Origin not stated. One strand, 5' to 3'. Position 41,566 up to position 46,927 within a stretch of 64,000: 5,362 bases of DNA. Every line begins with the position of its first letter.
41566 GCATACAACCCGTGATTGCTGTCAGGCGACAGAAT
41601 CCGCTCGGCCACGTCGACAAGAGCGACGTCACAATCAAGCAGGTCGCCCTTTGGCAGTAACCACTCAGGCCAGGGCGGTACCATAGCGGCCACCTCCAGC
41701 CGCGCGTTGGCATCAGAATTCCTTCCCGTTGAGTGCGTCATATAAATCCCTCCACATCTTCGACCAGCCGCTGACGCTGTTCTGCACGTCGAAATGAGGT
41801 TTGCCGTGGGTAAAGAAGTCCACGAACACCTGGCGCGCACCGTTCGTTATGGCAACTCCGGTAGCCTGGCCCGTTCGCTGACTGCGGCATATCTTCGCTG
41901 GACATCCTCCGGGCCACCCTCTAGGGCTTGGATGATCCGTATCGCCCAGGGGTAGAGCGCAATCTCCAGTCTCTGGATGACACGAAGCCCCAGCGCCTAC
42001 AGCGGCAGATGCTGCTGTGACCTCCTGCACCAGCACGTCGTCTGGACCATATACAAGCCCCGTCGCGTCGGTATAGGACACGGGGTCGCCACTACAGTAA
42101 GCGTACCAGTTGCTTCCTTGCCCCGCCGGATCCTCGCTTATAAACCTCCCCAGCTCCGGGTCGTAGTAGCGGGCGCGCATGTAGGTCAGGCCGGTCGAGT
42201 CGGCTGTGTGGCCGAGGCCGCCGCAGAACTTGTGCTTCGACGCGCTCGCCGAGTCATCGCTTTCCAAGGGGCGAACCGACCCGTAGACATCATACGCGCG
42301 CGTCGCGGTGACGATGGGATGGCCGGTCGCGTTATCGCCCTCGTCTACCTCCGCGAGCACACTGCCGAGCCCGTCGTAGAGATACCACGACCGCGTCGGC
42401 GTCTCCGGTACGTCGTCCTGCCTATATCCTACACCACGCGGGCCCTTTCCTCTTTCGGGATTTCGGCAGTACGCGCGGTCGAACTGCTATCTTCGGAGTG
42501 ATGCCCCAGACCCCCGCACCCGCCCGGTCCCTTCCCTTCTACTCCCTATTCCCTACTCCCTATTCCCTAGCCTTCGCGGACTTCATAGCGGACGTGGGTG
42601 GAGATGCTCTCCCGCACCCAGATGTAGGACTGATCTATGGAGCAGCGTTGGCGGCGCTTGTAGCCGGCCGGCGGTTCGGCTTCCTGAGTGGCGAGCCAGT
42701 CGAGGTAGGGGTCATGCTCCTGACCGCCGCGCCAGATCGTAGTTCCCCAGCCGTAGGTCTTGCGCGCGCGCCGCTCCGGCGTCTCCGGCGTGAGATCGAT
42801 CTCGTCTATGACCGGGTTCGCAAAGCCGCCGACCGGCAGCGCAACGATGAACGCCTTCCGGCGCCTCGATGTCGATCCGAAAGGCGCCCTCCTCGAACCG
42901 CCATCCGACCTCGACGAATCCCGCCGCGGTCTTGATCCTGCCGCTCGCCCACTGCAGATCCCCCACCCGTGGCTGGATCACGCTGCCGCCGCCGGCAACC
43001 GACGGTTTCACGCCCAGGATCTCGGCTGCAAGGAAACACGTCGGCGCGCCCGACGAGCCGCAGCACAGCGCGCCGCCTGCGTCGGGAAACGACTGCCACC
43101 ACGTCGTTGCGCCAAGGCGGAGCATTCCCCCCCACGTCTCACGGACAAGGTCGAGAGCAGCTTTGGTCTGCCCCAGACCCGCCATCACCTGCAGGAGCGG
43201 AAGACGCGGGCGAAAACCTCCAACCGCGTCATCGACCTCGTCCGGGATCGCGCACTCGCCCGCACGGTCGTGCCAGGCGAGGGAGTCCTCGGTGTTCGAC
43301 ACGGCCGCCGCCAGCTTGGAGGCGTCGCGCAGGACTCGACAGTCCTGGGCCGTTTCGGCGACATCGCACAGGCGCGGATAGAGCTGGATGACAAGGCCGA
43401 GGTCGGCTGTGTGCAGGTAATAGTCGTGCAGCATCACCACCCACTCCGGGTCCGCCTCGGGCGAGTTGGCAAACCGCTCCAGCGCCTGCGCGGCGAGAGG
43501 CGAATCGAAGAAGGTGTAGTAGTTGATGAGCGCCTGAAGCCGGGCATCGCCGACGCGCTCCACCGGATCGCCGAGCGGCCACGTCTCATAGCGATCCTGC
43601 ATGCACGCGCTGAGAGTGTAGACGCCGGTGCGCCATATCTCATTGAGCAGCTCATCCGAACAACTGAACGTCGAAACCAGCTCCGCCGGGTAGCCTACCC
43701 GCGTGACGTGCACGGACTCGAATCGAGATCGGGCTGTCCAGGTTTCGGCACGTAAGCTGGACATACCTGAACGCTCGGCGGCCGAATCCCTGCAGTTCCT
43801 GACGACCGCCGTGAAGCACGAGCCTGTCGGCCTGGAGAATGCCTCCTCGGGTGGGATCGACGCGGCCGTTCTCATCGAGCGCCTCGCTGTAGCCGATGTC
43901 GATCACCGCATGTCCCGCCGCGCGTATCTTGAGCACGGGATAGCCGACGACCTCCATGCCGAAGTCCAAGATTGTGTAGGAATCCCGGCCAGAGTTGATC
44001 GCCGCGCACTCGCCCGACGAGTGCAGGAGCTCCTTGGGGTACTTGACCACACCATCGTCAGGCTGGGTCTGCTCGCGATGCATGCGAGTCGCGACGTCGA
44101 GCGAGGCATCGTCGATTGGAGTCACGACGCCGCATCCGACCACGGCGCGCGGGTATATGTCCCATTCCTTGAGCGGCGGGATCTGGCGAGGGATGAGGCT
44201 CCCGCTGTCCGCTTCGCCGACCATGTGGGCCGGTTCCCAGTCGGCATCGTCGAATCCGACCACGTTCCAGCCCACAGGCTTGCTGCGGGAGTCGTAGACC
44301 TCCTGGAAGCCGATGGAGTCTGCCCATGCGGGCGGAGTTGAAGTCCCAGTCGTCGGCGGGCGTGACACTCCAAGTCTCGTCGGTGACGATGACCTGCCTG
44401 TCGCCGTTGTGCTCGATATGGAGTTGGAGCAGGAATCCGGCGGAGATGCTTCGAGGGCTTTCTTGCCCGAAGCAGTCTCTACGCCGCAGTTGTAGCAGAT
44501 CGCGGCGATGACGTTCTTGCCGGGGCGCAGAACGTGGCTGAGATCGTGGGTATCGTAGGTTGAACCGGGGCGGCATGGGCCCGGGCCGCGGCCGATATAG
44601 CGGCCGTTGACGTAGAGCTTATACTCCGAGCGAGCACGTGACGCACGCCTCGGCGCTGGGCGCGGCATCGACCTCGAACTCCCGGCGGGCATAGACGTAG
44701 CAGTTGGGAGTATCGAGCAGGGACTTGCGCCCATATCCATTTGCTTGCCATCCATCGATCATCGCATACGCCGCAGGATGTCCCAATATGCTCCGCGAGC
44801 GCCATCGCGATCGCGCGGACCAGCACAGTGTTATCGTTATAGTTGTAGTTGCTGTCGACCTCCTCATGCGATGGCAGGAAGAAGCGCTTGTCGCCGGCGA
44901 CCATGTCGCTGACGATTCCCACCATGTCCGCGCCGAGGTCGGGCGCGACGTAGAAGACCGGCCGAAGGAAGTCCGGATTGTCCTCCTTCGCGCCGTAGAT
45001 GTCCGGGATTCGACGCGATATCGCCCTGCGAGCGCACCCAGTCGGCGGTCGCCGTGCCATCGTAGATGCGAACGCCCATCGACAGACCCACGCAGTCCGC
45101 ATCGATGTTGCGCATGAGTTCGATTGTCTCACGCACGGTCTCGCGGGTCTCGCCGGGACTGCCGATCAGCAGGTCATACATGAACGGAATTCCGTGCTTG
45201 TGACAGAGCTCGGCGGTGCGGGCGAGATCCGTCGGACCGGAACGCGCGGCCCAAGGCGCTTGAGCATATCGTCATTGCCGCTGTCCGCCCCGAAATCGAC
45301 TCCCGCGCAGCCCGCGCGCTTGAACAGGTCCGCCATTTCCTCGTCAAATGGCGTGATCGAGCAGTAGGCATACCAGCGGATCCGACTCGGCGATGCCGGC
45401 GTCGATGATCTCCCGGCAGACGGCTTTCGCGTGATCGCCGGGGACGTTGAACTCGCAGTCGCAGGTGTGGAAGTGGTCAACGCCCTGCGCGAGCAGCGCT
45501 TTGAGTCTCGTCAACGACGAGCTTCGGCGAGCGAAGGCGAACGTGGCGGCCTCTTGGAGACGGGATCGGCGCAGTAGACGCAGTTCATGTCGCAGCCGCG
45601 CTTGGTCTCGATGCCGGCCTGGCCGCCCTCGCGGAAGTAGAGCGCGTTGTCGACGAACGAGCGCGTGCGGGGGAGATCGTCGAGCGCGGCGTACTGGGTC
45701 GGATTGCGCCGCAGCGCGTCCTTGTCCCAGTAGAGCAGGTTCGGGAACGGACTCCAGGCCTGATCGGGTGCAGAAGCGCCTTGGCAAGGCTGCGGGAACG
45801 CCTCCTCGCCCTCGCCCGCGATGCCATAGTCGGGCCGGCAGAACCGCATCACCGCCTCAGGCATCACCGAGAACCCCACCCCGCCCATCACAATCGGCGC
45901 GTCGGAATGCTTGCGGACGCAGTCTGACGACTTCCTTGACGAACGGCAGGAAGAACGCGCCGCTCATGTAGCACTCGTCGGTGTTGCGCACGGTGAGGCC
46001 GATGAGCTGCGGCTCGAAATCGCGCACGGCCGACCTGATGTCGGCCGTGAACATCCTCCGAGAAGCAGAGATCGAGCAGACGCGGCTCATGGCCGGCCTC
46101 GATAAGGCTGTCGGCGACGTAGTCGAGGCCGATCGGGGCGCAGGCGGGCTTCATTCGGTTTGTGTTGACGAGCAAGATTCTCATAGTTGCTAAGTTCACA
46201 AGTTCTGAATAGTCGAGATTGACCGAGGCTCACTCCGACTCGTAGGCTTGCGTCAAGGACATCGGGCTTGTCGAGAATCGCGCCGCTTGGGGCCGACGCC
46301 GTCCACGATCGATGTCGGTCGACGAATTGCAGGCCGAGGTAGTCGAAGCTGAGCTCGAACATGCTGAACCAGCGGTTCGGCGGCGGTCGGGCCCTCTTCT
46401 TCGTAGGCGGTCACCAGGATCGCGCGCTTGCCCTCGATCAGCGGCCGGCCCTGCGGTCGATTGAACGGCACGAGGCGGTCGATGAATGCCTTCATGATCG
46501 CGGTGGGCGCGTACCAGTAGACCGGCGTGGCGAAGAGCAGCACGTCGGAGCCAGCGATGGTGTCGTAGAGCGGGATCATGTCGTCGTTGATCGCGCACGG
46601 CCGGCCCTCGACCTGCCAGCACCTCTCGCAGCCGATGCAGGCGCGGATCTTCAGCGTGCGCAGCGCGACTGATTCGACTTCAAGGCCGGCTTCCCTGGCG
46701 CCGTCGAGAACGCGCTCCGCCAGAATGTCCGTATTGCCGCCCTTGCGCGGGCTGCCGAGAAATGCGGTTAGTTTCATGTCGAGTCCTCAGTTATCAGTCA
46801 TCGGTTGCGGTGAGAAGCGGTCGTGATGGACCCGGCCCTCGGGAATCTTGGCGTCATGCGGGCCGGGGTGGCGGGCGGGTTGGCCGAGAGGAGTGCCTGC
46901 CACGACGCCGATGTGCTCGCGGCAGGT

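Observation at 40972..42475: Orphan Rhs toxin tip with an unrecognised ~113-aa C-terminal domain and an adjacent candidate immunity gene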

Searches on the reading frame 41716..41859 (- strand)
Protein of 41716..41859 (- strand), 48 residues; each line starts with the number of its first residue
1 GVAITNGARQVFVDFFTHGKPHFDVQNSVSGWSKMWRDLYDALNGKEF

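Call 88: search_protein_families(library=pfam, max_evalue=5, proteins=[window:41716-41859:-])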
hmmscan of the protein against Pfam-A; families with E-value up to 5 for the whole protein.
seq(48 aa): 0 families

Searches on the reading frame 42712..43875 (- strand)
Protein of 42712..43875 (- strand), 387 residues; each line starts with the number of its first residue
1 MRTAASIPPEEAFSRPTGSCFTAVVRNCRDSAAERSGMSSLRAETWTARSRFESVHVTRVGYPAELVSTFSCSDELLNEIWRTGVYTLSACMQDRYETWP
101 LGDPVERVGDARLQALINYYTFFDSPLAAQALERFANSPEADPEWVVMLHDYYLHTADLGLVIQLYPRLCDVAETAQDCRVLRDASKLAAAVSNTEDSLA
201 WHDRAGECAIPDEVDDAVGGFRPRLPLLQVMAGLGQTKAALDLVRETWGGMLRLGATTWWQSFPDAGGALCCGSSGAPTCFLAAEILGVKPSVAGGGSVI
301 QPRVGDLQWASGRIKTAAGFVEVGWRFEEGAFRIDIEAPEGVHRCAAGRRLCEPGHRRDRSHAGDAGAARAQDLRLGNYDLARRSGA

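Call 7: search_protein_families(library=pfam, max_evalue=0.1, proteins=[window:42712-43875:-])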
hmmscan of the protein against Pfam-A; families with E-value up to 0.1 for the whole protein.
window:42712-43875:- (387 aa): 2 families
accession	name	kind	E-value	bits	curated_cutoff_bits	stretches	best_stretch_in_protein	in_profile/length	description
PF17389.8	Bac_rhamnosid6H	-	1.9e-07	31.2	24.5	1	67-148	3-85/339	Bacterial alpha-L-rhamnosidase 6 hairpin glycosidase domain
PF17390.7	Bac_rhamnosid_C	-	7.4e-06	26.1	22.1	1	289-342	2-57/78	Bacterial alpha-L-rhamnosidase C-terminal domain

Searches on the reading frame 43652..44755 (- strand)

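Call 7: search_protein_families(library=pfam, max_evalue=0.1, proteins=[window:43652-44755:-])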
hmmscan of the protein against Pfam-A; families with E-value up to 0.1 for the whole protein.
window:43652-44755:- (367 aa): 3 families
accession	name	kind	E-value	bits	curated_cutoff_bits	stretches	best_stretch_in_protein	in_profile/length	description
PF05592.18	Bac_rhamnosid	-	6.1e-10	39.4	22.2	1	257-341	4-90/102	Bacterial alpha-L-rhamnosidase concanavalin-like domain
PF08531.16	Bac_rhamnosid_N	-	8.9e-09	35.8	25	1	45-196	16-169/172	Alpha-L-rhamnosidase N-terminal domain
PF21209.4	Bac_rhamnosid-like_N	-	0.04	13.8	27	1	251-333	126-208/209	Alpha-rhamnosidase-like, bacteroidetes, N-terminal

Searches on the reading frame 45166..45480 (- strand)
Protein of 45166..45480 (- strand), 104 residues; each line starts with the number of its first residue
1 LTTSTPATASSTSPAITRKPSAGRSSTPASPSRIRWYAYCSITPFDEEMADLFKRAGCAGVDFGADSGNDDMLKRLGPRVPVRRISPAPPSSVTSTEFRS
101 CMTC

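Call 62: search_protein_families(library=pfam, max_evalue=0.01, proteins=[window:45166-45480:-])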
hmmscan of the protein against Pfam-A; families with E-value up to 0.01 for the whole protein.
window:45166-45480:- (104 aa): 1 family
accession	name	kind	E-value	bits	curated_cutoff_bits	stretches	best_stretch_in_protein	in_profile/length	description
PF04055.27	Radical_SAM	-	0.00054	20.6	29.5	1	43-83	87-127/166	Radical SAM superfamily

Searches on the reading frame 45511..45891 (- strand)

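Call 62: search_protein_families(library=pfam, max_evalue=0.01, proteins=[window:45511-45891:-])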
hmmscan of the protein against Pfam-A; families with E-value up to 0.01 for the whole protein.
window:45511-45891:- (126 aa): 2 families
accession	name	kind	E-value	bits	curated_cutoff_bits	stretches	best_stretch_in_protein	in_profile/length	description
PF02310.24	B12-binding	-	0.0035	17.6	32.1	1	1-33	85-118/121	B12 binding domain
PF04055.27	Radical_SAM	-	0.0098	16.5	29.5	0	95-125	2-34/166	Radical SAM superfamily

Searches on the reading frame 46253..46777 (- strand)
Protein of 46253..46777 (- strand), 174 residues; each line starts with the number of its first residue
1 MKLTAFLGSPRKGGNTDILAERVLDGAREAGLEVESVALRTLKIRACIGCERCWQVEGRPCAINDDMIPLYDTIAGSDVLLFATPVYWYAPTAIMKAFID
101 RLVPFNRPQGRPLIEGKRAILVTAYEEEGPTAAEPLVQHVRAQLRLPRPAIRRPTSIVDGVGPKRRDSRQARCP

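Call 62: search_protein_families(library=pfam, max_evalue=0.01, proteins=[window:46253-46777:-])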
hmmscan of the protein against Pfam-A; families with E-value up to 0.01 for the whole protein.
window:46253-46777:- (174 aa): 2 families
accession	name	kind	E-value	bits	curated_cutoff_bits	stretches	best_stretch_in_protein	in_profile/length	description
PF03358.20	FMN_red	-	8.1e-24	84.4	24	1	1-141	1-133/152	NADPH-dependent FMN reductase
PF02525.22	Flavodoxin_2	-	6.7e-12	46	27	1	1-128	1-137/198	Flavodoxin-like fold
